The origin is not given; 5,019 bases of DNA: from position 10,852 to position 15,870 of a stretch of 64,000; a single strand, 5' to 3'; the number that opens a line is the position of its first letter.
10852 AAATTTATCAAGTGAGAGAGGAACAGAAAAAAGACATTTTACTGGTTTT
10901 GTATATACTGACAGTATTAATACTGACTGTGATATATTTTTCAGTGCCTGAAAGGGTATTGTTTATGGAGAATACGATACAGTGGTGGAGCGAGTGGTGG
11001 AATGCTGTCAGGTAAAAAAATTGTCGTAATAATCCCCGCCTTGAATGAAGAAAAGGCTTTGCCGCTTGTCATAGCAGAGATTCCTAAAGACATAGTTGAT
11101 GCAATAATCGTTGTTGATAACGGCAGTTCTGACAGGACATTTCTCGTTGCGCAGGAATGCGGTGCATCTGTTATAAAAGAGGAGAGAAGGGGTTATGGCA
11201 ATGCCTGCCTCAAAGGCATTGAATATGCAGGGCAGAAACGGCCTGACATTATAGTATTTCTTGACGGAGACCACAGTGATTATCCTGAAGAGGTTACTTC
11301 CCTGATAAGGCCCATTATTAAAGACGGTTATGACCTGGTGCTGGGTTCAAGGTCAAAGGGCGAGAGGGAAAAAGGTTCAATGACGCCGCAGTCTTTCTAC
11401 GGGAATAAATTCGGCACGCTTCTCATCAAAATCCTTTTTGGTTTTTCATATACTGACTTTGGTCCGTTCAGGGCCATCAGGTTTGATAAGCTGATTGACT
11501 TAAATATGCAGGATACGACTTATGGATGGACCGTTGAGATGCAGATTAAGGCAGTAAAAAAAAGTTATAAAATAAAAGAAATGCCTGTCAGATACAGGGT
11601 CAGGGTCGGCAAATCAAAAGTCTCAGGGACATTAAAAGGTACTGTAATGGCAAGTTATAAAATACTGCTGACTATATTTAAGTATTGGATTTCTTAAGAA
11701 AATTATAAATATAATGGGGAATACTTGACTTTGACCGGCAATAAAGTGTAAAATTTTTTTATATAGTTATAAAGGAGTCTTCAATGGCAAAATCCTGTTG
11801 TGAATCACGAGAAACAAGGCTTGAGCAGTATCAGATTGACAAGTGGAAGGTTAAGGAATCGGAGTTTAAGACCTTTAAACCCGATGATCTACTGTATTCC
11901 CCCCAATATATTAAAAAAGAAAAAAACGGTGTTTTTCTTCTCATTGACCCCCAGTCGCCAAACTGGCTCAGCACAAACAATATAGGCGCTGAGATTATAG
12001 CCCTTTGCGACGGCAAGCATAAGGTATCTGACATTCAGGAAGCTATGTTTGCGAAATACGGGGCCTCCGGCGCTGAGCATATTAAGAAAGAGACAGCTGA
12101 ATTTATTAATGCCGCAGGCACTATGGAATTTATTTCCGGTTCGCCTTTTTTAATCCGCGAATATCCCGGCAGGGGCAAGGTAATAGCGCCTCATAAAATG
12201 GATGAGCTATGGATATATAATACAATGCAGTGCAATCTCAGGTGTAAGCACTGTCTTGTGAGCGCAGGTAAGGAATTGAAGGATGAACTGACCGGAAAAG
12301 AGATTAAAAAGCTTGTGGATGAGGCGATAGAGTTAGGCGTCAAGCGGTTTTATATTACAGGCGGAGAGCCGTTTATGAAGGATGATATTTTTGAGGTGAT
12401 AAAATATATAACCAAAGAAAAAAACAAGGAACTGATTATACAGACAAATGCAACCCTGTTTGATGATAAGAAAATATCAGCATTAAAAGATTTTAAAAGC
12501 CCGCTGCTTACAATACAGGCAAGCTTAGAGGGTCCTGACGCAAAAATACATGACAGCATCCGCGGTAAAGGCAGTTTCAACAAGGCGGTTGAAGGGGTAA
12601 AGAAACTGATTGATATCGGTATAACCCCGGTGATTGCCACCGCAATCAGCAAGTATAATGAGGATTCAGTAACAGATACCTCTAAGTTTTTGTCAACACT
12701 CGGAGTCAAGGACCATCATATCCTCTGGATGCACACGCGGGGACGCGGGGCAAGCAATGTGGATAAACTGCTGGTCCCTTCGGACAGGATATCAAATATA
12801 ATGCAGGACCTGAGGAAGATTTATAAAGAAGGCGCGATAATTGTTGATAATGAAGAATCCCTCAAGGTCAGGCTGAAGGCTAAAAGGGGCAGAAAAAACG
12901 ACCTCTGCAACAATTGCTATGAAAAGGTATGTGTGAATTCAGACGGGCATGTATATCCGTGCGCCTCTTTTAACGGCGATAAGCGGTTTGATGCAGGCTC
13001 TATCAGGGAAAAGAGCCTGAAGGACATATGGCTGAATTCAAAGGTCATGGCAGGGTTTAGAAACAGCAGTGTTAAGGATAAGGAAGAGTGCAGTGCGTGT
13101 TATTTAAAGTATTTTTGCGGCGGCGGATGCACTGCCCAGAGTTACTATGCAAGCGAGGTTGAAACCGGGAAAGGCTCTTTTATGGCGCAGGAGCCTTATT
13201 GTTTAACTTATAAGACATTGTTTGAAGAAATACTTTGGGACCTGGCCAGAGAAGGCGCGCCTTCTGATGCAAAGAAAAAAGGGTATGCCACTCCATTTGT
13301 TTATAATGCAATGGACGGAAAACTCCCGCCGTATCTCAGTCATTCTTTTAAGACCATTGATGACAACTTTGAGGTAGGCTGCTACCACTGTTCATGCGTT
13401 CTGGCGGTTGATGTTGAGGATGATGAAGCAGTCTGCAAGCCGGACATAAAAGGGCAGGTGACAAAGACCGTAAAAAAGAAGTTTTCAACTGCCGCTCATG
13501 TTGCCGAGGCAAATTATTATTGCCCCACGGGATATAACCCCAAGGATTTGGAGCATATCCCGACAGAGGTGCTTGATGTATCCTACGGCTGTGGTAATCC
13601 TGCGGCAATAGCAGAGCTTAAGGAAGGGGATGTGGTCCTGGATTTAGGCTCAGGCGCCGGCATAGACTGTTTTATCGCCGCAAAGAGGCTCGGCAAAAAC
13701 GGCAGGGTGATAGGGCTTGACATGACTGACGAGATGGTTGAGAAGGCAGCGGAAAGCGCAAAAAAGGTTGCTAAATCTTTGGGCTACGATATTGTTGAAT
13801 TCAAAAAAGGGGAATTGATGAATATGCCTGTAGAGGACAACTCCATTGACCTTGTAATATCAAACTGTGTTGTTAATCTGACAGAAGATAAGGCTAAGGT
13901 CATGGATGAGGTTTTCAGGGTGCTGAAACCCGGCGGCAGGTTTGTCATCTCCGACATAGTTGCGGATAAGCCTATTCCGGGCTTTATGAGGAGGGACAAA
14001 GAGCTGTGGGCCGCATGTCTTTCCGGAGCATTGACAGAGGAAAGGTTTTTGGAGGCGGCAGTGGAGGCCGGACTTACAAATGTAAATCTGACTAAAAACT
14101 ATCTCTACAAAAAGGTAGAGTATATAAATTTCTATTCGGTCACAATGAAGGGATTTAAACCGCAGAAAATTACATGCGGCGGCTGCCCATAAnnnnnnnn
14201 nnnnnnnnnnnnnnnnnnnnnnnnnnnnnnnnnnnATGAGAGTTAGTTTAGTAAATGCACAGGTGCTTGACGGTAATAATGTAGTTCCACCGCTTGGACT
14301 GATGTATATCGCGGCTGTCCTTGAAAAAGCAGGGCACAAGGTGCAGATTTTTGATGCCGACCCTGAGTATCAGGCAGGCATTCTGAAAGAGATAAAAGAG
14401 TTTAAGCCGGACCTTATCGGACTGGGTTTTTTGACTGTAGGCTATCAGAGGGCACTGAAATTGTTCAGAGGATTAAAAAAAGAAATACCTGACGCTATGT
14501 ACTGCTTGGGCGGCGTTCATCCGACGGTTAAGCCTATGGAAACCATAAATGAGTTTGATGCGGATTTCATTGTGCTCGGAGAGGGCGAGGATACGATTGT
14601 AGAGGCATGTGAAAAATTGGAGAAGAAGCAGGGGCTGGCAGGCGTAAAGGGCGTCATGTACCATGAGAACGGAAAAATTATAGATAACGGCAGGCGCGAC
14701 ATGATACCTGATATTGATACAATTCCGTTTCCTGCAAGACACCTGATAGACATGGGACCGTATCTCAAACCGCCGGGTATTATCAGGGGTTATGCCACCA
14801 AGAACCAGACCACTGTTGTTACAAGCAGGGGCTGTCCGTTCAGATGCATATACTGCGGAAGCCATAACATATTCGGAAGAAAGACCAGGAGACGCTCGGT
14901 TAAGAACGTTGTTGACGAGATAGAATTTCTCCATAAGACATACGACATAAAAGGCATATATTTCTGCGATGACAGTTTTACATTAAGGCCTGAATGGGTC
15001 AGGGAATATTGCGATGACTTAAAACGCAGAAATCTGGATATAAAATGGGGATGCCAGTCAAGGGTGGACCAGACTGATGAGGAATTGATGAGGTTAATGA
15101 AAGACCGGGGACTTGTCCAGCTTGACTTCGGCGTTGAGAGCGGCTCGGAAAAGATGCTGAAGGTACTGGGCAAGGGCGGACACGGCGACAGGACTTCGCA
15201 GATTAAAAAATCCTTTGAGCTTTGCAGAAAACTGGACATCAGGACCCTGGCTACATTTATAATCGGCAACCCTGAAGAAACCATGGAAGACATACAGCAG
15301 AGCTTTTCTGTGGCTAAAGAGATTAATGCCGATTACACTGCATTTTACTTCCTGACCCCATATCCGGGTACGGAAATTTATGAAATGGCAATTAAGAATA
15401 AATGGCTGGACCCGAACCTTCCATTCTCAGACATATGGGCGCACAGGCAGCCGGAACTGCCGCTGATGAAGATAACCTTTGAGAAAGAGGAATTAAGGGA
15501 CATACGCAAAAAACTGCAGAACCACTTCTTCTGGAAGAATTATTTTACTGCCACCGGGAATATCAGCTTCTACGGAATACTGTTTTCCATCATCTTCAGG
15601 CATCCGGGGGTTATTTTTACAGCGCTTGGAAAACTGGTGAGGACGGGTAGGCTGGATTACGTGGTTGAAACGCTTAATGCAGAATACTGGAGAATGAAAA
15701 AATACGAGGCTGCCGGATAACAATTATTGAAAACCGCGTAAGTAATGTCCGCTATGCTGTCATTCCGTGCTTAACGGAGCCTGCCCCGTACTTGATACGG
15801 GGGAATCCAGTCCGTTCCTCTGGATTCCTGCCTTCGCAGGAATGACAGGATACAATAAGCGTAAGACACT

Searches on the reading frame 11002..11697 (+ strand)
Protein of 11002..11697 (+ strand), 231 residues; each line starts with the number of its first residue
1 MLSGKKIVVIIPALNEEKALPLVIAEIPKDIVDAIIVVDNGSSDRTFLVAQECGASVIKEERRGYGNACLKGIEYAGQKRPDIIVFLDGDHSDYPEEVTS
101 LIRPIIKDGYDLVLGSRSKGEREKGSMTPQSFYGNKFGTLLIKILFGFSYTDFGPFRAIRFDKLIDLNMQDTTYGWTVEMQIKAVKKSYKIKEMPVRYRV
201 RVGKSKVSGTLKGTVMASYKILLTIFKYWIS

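Call 20: search_protein_families(library=pfam, proteins=[window:11002-11697:+], max_evalue=0.00001)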
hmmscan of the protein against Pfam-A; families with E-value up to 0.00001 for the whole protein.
window:11002-11697:+ (231 aa): 1 family
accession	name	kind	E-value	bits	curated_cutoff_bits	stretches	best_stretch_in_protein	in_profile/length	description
PF00535.33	Glycos_transf_2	-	3.9e-23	82.6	23.3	1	9-165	2-165/168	Glycosyl transferase family 2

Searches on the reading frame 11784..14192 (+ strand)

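Call 21: search_protein_families(library=pfam, proteins=[window:11784-14192:+], max_evalue=0.00001)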
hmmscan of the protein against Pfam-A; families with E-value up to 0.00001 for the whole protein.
window:11784-14192:+ (802 aa): 12 families
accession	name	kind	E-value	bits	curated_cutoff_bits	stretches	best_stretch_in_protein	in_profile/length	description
PF13847.12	Methyltransf_31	-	7.7e-36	123.4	27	1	613-757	2-139/145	Methyltransferase domain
PF04055.27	Radical_SAM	-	1.6e-27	97.1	29.5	1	149-303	6-166/166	Radical SAM superfamily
PF08241.18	Methyltransf_11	-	3.6e-21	76.1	21.2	1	619-722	1-95/95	Methyltransferase domain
PF13649.12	Methyltransf_25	-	1.1e-19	71.4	27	1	618-718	1-97/97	Methyltransferase domain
PF01209.24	Ubie_methyltran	-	9.3e-17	61.6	20.1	1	611-724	44-153/233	ubiE/COQ5 methyltransferase family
PF08242.18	Methyltransf_12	-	4.4e-12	47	30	1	619-720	1-98/98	Methyltransferase domain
PF13186.11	SPASM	-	8.4e-11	42.4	21.5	1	375-440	1-67/67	Iron-sulfur cluster-binding domain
PF13489.12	Methyltransf_23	-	2.7e-09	37.4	27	1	610-743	18-133/164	Methyltransferase domain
PF06325.19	PrmA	-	4.6e-08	33.3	22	1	612-729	159-265/296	Ribosomal protein L11 methyltransferase (PrmA)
PF05402.18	PqqD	-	2.4e-07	31.4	23.4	1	53-110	4-60/67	Coenzyme PQQ synthesis protein D (PqqD)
PF01135.25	PCMT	-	2.7e-07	31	20.3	1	611-677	70-132/210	Protein-L-isoaspartate(D-aspartate) O-methyltransferase (PCMT)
PF13353.11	Fer4_12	-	2.1e-06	28.5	22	1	148-232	13-100/137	4Fe-4S single cluster domain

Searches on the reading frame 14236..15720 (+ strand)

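Call 21: search_protein_families(library=pfam, proteins=[window:14236-15720:+], max_evalue=0.00001)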
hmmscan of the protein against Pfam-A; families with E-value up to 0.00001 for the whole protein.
window:14236-15720:+ (494 aa): 2 families
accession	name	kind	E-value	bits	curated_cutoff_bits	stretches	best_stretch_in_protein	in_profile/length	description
PF04055.27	Radical_SAM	-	6.2e-24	85.5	29.5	1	194-357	1-163/166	Radical SAM superfamily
PF02310.24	B12-binding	-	1.4e-22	80.2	32.1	1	15-123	10-119/121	B12 binding domain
